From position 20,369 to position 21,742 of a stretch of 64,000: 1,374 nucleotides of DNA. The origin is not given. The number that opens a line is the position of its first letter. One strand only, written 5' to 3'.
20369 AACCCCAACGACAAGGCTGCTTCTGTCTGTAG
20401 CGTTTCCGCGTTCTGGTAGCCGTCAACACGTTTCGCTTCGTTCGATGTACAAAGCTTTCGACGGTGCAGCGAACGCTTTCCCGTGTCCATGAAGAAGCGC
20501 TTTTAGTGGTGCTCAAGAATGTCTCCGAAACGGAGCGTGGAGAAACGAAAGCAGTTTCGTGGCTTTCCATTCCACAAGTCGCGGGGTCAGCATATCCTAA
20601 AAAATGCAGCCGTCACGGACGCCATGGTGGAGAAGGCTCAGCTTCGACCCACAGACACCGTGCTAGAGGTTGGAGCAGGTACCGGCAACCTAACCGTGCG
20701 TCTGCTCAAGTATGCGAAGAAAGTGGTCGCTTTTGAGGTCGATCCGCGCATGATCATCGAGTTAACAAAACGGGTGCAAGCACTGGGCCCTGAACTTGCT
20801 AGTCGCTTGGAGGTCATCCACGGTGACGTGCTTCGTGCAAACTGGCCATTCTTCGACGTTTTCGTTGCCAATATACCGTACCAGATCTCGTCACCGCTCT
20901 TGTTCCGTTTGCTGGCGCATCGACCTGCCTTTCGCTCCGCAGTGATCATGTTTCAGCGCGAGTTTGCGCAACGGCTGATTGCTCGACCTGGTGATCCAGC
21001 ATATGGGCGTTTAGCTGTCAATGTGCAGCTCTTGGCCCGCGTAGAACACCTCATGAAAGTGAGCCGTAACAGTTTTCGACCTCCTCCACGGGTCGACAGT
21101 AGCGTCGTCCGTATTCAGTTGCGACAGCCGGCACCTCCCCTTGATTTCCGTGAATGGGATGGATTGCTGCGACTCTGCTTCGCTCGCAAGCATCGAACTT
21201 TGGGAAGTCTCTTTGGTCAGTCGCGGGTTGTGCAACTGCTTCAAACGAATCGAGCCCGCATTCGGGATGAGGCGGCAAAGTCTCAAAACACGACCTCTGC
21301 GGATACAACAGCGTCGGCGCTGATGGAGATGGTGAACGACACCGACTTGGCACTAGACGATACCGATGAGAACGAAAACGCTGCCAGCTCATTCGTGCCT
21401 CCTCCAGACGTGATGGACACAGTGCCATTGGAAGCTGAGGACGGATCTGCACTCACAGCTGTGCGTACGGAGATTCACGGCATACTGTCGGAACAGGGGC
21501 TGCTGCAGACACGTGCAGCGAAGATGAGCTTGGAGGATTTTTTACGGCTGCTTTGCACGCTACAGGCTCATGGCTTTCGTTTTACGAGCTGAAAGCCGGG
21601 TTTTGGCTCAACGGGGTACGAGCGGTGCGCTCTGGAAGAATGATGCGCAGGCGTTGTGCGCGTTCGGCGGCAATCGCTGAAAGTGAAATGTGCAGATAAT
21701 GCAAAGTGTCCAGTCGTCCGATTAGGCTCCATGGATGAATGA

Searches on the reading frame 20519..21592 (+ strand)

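Call 7: search_protein_families(library=pfam, proteins=[window:20519-21592:+], max_evalue=0.01)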
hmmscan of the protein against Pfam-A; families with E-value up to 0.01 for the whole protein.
window:20519-21592:+ (357 aa): 10 families
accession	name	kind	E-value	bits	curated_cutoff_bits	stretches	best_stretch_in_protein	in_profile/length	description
PF00398.26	RrnaAD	-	5.4e-63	213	24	1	17-251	3-243/263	Ribosomal RNA adenine dimethylase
PF13649.12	Methyltransf_25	-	4.5e-08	34.1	27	1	48-117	1-70/97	Methyltransferase domain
PF08242.18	Methyltransf_12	-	2.8e-06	28.4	30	1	49-118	1-72/98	Methyltransferase domain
PF01135.25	PCMT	-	1.3e-05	25.5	20.3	1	32-104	61-133/210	Protein-L-isoaspartate(D-aspartate) O-methyltransferase (PCMT)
PF08241.18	Methyltransf_11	-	0.00011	23.2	21.2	1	49-115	1-64/95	Methyltransferase domain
PF13847.12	Methyltransf_31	-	0.00084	19.5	27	1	45-118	4-81/145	Methyltransferase domain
PF05175.20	MTS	-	0.0024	18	23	1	33-122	20-109/170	Methyltransferase small domain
PF13679.12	Methyltransf_32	-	0.0038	17.6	27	1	30-106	10-91/143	Methyltransferase domain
PF06325.19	PrmA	-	0.0039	17.2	22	1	41-119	158-234/296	Ribosomal protein L11 methyltransferase (PrmA)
PF01728.25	FtsJ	-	0.0097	16.3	24.1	0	36-87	12-68/181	FtsJ-like methyltransferase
